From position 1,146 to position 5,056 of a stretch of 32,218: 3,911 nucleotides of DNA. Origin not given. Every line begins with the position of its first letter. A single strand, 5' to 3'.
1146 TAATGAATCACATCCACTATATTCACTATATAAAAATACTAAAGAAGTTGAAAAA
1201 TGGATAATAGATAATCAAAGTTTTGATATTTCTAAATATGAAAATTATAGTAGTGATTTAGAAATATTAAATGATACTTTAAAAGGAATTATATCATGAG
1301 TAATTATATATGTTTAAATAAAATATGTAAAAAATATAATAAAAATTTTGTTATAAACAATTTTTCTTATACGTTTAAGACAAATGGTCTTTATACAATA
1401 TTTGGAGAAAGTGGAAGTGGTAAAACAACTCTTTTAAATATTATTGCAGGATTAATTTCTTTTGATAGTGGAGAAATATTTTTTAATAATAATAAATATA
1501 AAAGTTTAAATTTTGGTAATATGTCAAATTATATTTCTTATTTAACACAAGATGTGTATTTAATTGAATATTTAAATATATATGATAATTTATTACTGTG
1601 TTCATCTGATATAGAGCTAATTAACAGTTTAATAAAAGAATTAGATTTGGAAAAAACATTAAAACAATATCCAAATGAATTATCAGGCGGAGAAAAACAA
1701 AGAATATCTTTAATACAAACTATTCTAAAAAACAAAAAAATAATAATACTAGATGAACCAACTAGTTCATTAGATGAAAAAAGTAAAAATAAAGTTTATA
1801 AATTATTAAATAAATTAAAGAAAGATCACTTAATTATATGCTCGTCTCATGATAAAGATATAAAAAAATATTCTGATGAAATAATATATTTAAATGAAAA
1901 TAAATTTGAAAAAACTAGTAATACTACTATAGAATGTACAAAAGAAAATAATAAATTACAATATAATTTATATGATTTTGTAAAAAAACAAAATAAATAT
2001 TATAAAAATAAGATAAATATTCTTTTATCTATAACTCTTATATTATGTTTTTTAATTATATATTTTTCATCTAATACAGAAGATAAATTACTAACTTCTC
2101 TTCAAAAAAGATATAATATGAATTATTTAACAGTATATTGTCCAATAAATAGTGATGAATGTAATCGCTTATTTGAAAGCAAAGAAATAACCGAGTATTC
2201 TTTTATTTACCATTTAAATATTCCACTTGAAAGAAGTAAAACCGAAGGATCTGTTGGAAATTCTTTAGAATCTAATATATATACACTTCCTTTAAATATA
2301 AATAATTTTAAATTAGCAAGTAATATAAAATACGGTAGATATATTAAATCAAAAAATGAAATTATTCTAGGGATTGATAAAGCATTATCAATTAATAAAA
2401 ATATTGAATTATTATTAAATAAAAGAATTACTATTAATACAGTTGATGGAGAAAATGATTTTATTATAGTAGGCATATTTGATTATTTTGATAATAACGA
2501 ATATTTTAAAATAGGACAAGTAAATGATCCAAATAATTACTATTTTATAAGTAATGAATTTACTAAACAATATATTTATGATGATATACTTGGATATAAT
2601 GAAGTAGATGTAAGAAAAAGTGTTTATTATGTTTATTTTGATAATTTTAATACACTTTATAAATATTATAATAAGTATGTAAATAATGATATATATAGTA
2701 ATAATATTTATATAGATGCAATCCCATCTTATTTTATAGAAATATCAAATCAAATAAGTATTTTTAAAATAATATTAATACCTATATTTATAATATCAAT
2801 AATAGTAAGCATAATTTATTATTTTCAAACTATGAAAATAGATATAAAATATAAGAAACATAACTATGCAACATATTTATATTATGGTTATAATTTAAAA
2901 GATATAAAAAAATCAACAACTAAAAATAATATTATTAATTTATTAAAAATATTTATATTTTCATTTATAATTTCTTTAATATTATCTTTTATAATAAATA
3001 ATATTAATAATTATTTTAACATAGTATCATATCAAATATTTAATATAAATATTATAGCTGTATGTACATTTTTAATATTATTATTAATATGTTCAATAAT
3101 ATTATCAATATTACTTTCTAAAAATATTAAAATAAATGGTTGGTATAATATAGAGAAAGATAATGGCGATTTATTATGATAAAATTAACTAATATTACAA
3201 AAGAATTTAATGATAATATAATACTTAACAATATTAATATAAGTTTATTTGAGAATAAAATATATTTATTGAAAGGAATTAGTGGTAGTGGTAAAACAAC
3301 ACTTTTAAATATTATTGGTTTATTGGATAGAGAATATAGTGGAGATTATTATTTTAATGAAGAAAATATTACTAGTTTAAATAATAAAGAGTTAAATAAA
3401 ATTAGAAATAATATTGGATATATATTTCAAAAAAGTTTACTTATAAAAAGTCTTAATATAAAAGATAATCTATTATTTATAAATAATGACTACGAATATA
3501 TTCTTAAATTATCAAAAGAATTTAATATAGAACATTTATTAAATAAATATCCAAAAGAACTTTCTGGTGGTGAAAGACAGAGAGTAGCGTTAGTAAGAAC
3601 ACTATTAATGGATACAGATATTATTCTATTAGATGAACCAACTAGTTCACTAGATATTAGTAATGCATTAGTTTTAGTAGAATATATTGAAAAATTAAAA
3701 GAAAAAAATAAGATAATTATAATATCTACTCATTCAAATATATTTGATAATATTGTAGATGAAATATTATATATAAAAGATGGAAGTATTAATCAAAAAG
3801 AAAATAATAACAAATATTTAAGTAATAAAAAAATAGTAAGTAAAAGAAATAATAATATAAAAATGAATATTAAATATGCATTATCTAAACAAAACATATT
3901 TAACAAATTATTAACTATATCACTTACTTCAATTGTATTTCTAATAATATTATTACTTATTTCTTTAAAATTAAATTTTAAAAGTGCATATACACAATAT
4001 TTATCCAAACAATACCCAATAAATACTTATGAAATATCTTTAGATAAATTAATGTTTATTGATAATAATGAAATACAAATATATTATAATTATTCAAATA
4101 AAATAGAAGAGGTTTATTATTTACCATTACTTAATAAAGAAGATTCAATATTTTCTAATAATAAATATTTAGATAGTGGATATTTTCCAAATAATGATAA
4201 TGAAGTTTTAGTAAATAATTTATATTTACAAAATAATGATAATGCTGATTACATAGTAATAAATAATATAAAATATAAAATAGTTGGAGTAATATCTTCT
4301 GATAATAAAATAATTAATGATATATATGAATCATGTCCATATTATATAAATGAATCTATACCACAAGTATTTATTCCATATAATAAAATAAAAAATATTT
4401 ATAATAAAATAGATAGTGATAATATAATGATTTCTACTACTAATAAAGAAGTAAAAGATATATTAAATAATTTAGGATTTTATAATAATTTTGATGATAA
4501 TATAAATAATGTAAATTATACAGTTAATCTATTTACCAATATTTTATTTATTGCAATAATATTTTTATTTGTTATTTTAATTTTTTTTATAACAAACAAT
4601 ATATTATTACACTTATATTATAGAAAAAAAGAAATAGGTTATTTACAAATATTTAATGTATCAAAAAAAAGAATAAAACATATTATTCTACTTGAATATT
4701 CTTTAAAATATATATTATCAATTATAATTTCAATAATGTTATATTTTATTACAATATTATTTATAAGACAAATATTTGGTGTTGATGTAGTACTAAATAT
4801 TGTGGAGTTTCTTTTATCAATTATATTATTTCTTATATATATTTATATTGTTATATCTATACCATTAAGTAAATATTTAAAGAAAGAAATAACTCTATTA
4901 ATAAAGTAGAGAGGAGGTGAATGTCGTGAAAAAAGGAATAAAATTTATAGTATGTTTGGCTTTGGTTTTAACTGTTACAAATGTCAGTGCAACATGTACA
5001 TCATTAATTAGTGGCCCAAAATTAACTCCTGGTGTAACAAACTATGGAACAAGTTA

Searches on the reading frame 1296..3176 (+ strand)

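Call 26: search_protein_families(library=pfam, max_evalue=0.001, proteins=[window:1296-3176:+])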
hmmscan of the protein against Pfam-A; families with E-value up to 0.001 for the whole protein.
window:1296-3176:+ (627 aa): 5 families
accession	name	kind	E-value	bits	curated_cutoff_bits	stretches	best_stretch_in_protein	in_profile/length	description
PF00005.33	ABC_tran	-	2.3e-28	99.9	25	1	21-157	2-137/137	ABC transporter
PF13304.12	AAA_21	-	8.3e-07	29.8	27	0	116-186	225-299/304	AAA domain, putative AbiEii toxin, Type IV TA system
PF02463.25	SMC_N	-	2.6e-06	27.5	40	1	15-200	10-212/220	RecF/RecN/SMC N terminal domain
PF02687.27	FtsX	-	4e-05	24.1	25.5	1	497-610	3-114/120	FtsX-like permease C-terminal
PF13555.12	AAA_29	-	0.00088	19.4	27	0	24-64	16-55/61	P-loop containing region of AAA domain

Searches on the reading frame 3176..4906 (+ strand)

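Call 26: search_protein_families(library=pfam, max_evalue=0.001, proteins=[window:3176-4906:+])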
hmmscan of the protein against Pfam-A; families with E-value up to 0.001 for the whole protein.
window:3176-4906:+ (577 aa): 4 families
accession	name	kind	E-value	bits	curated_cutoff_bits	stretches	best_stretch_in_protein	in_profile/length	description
PF00005.33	ABC_tran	-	6.7e-28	98.4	25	1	17-157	1-137/137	ABC transporter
PF13304.12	AAA_21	-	3.7e-05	24.4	27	0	74-188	177-300/304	AAA domain, putative AbiEii toxin, Type IV TA system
PF02687.27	FtsX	-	9.4e-05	22.9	25.5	1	459-572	2-120/120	FtsX-like permease C-terminal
PF02463.25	SMC_N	-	0.00017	21.5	40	1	92-198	135-209/220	RecF/RecN/SMC N terminal domain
